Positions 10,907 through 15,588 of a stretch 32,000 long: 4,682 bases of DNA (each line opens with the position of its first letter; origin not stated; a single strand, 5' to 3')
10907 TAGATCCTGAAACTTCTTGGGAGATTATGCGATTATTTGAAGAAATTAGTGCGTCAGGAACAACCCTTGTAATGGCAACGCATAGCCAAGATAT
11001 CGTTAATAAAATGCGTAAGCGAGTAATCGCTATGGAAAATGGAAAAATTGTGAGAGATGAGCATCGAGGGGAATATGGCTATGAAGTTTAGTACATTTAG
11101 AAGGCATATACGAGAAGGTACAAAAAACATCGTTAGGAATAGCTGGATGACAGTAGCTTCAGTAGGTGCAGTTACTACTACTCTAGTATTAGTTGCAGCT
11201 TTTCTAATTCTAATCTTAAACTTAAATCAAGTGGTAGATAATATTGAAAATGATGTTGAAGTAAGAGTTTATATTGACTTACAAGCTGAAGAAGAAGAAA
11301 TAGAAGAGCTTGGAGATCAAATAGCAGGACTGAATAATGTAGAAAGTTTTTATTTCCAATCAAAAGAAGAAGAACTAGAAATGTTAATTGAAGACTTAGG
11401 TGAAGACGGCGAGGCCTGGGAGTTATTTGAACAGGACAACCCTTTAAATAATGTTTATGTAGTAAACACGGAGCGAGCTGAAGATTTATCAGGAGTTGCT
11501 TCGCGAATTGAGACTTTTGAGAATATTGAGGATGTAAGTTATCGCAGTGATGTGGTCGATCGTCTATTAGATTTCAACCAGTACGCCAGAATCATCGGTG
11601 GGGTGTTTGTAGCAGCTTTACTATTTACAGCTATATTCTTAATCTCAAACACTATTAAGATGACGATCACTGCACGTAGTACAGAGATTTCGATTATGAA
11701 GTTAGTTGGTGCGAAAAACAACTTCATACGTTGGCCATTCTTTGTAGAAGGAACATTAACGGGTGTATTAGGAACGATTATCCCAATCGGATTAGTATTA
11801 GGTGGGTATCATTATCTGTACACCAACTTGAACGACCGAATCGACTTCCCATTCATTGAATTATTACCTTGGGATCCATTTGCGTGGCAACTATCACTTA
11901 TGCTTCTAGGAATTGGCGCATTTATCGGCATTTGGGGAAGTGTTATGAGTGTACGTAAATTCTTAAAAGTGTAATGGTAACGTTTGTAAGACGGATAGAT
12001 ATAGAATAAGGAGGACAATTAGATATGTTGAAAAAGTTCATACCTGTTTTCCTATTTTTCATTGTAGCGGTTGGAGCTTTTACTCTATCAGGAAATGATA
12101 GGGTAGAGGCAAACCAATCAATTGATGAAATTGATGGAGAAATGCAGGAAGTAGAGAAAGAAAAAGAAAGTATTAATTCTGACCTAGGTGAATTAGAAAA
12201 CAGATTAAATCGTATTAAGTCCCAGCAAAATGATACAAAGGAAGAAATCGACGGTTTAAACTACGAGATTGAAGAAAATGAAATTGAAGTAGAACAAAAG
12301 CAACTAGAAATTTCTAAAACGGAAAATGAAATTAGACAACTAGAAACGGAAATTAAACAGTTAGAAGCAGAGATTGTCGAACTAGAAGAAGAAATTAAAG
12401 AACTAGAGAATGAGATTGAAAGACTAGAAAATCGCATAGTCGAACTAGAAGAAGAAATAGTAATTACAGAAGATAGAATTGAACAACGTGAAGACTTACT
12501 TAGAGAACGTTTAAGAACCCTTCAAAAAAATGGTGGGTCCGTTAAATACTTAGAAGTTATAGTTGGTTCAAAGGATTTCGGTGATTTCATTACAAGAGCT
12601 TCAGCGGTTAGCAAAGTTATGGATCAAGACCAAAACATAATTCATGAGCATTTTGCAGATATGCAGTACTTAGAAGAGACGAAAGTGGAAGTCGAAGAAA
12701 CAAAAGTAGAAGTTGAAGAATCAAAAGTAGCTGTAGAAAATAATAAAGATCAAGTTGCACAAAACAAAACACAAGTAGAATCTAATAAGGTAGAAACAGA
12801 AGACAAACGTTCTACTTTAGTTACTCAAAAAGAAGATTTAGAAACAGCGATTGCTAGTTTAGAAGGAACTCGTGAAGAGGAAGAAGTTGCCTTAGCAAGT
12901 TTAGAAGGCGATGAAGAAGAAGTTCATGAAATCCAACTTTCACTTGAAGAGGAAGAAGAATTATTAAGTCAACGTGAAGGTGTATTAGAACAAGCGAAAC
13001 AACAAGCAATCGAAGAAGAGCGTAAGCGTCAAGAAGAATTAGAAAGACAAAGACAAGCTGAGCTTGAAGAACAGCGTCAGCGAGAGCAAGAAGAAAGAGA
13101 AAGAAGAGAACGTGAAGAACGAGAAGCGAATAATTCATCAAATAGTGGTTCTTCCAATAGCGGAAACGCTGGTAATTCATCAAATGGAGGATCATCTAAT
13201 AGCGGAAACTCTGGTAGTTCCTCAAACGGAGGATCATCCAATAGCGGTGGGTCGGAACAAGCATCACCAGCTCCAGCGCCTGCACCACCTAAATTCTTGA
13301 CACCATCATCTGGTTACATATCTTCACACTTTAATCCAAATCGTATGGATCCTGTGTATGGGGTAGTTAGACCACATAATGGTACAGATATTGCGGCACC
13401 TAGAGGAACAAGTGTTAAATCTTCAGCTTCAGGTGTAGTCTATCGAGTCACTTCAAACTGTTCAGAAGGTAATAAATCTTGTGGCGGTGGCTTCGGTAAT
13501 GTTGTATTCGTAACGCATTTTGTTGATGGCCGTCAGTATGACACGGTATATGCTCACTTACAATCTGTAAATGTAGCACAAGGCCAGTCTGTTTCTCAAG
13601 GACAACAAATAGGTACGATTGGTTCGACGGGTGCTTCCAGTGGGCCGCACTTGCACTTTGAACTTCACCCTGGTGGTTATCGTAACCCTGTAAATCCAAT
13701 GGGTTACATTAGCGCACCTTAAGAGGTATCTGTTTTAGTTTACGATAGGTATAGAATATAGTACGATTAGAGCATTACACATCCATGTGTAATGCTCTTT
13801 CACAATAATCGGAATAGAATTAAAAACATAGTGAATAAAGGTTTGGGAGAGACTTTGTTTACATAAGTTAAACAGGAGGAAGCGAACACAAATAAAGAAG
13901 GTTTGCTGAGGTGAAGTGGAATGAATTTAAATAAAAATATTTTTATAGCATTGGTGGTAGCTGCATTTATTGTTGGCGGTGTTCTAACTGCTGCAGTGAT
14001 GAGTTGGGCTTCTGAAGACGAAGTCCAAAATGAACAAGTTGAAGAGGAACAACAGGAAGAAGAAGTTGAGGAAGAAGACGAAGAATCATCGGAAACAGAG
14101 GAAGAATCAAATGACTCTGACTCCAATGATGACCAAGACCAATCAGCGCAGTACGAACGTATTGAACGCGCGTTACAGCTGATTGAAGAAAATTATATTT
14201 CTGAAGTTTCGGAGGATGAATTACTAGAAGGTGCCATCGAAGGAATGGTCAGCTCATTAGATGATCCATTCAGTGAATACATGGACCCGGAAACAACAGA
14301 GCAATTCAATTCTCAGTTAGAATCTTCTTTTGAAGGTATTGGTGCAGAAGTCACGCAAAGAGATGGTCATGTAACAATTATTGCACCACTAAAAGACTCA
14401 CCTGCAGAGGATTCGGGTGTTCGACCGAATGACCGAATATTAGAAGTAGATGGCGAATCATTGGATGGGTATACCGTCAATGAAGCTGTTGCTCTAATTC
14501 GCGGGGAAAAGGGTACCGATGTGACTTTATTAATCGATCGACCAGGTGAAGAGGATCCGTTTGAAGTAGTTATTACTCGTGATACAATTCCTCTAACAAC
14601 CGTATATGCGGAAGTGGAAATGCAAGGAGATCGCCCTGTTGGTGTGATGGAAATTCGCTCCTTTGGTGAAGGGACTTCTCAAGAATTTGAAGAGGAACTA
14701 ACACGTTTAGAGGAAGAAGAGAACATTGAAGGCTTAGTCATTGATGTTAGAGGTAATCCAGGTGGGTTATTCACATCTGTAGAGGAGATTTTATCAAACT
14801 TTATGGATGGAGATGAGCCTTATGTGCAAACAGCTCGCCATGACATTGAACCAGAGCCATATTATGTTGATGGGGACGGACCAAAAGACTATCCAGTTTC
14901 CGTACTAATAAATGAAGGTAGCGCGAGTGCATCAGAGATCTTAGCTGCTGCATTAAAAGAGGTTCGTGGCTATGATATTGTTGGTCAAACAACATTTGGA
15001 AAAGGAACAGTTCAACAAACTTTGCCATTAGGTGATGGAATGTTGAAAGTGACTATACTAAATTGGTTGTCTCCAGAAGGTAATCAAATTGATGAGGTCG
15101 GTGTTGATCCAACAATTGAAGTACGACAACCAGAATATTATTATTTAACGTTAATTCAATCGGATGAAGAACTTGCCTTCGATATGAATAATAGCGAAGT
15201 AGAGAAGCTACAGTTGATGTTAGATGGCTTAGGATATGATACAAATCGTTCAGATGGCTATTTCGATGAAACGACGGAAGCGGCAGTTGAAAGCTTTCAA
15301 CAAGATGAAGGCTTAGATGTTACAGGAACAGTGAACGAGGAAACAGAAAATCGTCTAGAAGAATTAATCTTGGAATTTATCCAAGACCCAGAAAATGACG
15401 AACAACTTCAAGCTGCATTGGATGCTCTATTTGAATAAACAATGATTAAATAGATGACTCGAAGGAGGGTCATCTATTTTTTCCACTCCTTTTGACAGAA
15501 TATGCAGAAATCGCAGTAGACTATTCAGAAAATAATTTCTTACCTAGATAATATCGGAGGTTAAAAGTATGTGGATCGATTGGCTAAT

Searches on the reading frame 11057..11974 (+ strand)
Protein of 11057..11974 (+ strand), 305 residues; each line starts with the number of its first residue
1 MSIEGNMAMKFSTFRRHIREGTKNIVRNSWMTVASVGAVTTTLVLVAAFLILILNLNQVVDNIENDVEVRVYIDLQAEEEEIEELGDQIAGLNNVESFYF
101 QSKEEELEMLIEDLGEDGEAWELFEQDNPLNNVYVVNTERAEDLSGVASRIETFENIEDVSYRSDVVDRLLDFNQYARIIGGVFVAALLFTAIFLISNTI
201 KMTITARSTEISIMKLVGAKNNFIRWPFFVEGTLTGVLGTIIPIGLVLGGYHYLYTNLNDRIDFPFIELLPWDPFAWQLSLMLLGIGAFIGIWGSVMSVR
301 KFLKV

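Call 91: search_protein_families(library=pfam, proteins=[window:11057-11974:+], max_evalue=0.00001)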
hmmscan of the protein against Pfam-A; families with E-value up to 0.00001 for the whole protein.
window:11057-11974:+ (305 aa): 2 families
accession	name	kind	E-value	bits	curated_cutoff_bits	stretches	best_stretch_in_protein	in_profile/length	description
PF18075.7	FtsX_ECD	-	1.1e-22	80.9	23.5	1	67-160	1-96/96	FtsX extracellular domain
PF02687.27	FtsX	-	2.7e-11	44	25.5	1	183-296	2-113/120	FtsX-like permease C-terminal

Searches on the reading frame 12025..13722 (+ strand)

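Call 91: search_protein_families(library=pfam, proteins=[window:12025-13722:+], max_evalue=0.00001)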
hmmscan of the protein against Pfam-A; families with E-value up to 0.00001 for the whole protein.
window:12025-13722:+ (565 aa): 2 families
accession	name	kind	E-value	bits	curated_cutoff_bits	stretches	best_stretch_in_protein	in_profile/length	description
PF01551.29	Peptidase_M23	-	3.4e-29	101.3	28.7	1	450-558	2-96/96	Peptidase family M23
PF24568.1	CC_PcsB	-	1.5e-26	92.5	27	1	147-218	3-74/75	Peptidoglycan hydrolase PcsB, coiled-coil domain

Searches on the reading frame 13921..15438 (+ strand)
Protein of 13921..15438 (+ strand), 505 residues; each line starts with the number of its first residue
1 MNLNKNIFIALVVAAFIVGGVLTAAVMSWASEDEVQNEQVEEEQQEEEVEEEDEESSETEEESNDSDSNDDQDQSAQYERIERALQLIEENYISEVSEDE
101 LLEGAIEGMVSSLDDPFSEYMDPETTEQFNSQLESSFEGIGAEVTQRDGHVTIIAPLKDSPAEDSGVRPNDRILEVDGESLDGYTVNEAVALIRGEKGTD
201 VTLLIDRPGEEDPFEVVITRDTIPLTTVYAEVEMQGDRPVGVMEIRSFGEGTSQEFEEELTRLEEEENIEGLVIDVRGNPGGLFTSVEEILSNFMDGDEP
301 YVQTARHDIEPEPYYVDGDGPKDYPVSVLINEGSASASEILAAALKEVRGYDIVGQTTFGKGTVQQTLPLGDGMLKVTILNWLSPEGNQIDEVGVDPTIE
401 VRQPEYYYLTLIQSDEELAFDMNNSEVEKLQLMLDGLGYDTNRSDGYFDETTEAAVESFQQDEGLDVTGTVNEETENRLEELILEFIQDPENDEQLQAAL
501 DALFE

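Call 91: search_protein_families(library=pfam, proteins=[window:13921-15438:+], max_evalue=0.00001)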
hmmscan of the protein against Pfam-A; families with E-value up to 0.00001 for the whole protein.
window:13921-15438:+ (505 aa): 6 families
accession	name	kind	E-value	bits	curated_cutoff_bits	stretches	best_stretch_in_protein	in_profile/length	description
PF03572.23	Peptidase_S41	-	4.4e-45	153.7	24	1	240-401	2-165/165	Peptidase family S41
PF22694.1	CtpB_N-like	-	5.4e-21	75.3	27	1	52-125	27-85/85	Activating protease CtpB N-terminal domain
PF01471.23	PG_binding_1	-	3e-16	59.8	23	1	424-479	2-57/57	Putative peptidoglycan binding domain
PF17820.7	PDZ_6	-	4.7e-12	45.9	27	1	155-207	4-54/54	PDZ domain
PF13180.12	PDZ_2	-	2.6e-10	40.9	27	1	139-216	2-78/80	PDZ domain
PF00595.29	PDZ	-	3.9e-10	40.4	23.2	1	138-205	10-80/81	PDZ domain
